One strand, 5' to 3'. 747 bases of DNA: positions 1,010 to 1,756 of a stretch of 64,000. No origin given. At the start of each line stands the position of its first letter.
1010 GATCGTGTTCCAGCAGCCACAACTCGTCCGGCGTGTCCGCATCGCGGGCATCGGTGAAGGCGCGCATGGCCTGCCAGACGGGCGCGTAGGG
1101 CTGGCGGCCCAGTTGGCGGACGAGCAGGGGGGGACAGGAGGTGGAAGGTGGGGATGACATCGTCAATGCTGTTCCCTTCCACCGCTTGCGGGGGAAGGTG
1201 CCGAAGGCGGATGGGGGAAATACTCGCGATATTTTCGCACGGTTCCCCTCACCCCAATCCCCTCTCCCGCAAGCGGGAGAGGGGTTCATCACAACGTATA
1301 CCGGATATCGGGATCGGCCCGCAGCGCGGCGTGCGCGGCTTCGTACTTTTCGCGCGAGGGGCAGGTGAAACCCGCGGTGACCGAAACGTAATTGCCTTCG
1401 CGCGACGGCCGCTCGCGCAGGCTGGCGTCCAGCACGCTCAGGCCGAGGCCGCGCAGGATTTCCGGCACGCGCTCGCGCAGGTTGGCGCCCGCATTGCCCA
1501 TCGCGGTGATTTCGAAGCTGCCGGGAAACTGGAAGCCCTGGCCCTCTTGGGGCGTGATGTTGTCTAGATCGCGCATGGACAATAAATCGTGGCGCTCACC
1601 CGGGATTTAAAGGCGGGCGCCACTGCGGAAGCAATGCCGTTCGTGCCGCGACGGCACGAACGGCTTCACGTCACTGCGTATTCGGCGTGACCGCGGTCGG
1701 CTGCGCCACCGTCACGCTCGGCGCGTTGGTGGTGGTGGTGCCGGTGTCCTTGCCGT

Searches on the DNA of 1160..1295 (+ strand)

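Call 59: search_dna_similar(query=window:1160-1295:+, collection=plasmids, mode=distant, max_evalue=0.001, max_rows=25)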
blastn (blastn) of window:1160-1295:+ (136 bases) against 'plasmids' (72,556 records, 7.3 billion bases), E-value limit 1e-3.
Records with a match: 37; places in all: 104; records where one place covers at least 80% of the query: 0.
Best place of each record, by identity: 90-95% 22; 80-90% 14; 60-80% 1.
By first word of the organism name: Sinorhizobium 13; Pantoea 12; Azospirillum 5; Cupriavidus 2; Allorhizobium 1; Vitreoscilla 1; Enterobacter 1; Mitsuaria 1; Variovorax 1.
By predicted mobility (MOB-suite, as given by PLSDB): non-mobilizable 26; mobilizable 9; conjugative 2.
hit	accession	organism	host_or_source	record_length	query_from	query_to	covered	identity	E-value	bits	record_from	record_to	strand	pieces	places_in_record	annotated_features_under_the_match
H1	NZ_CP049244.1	Allorhizobium pseudoryzae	cell culture,soil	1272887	14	118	77%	73.6%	2e-4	52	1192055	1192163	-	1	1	none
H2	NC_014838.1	Pantoea sp. At-9b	-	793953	73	128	41%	84.7%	5e-6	58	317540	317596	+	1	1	none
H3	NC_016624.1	Azospirillum lipoferum 4B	-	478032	86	136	38%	90.4%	5e-6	58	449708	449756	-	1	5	none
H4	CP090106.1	Sinorhizobium meliloti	Medicago,Cell culture,Plant nodule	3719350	16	67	38%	87.5%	2e-5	56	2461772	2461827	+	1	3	none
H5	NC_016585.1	Azospirillum lipoferum 4B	-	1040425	86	133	35%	91.8%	4e-7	61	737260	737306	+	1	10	none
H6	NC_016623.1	Azospirillum lipoferum 4B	-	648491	86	132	35%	91.7%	1e-6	59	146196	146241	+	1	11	none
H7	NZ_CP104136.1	Sinorhizobium sp. C101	Phaseolus vulgaris,cell ...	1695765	14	62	36%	86.5%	2e-4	53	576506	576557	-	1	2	record has no annotation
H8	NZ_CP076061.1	Cupriavidus sp. EM10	Pure-cultured cell,sewage water sludge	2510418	81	125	33%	93.3%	3e-8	65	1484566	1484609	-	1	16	none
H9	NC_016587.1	Azospirillum lipoferum 4B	-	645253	86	129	32%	93.3%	5e-6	58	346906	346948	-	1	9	none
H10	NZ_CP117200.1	Pantoea sp. SS70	Solanum tuberosum L.,cell culture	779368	78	124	35%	87.2%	2e-5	56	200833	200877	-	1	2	none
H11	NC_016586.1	Azospirillum lipoferum 4B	-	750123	86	128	32%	93.0%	5e-6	58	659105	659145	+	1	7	none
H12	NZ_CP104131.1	Sinorhizobium sp. K101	Phaseolus vulgaris,cell ...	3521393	14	58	33%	87.2%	2e-4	52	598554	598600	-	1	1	none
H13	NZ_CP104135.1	Sinorhizobium sp. C101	Phaseolus vulgaris,cell ...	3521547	14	58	33%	87.2%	2e-4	52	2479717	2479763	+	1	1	none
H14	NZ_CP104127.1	Sinorhizobium sp. M103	Phaseolus vulgaris,cell ...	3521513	14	58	33%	87.2%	2e-4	52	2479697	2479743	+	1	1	none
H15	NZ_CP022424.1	Vitreoscilla filiformis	cell culture,Mud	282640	84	124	30%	92.7%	6e-5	55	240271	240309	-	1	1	XRE family transcriptional regulator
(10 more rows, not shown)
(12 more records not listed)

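Call 61: search_dna_similar(query=window:1238-1292:+, collection=ecoli_genomes, mode=distant, max_evalue=0.01, max_rows=10)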
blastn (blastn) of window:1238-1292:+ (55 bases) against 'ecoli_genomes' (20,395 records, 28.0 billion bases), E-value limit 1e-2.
Records with a match: 1645; places in all: 1645; records where one place covers at least 80% of the query: 1.
Genomes with a match: 1645 of 5426; with a place that covers at least 80% of the query: 1. Places per genome that has any: lowest 1, median 1, highest 1. On chromosomes: 1644 places; on plasmids: 1.
Best place of each record, by identity: 90-95% 1644; 80-90% 1.
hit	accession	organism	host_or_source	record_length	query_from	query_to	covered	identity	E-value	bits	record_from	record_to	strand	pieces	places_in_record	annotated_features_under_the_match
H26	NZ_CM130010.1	Escherichia coli strain E3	Poultry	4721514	4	47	80%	86.4%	7e-3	47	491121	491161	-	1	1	none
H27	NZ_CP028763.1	Escherichia coli strain A11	Giraffe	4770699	8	47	73%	90.0%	2e-4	52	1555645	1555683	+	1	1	none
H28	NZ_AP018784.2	Escherichia coli strain SK1144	-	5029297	8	47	73%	90.0%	2e-3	49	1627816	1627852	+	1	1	none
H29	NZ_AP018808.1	Escherichia coli strain E2865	Bos taurus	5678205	8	47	73%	90.0%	2e-3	49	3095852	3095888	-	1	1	none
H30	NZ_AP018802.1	Escherichia coli strain E2863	Bos taurus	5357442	8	47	73%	90.0%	2e-3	49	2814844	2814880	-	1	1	none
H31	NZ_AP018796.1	Escherichia coli strain E2855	Bos taurus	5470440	8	47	73%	90.0%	2e-3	49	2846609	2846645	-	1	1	none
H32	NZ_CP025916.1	Escherichia coli strain 120899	Homo sapiens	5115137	8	47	73%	90.0%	2e-3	49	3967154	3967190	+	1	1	none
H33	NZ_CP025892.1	Escherichia coli strain 503025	Homo sapiens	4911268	8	47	73%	90.0%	2e-3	49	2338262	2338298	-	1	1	none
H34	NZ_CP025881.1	Escherichia coli strain 503440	Homo sapiens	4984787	8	47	73%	90.0%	2e-3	49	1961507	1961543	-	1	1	none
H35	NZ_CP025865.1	Escherichia coli strain 504211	Homo sapiens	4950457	8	47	73%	90.0%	2e-3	49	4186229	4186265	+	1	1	none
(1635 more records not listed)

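Call 62: get_annotated_region(hit=H27, flank=1200)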
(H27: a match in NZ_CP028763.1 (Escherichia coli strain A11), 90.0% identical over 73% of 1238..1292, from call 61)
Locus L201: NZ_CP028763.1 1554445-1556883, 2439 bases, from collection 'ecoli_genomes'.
description: Escherichia coli strain A11 chromosome, complete genome
organism: Escherichia coli strain A11 (NCBI taxid 562)
replicon: chromosome; assembly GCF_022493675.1
host: Giraffe; source: feces; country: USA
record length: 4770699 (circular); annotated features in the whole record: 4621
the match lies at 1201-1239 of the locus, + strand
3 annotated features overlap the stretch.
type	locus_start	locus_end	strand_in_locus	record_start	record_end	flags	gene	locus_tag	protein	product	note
CDS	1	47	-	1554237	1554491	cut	yfaE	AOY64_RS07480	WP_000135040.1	ferredoxin-like diferric-tyrosyl radical cofactor maintenance protein YfaE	-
CDS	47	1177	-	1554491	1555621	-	nrdB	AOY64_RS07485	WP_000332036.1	class Ia ribonucleoside-diphosphate reductase subunit beta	-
CDS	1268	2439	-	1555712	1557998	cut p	nrdA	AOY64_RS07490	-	class 1a ribonucleoside-diphosphate reductase subunit alpha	frameshifted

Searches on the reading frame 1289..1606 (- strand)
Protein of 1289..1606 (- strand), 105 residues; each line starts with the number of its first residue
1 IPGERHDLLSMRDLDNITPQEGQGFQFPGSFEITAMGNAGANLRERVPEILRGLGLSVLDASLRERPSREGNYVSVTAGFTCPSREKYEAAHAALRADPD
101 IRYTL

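Call 16: search_protein_families(library=pfam, proteins=[window:1289-1606:-])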
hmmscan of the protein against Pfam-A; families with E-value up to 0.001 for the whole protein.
window:1289-1606:- (105 aa): 1 family
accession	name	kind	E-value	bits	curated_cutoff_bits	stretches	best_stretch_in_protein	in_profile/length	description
PF04359.20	DUF493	-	4.7e-17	62.8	24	1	25-105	4-84/84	Protein of unknown function (DUF493)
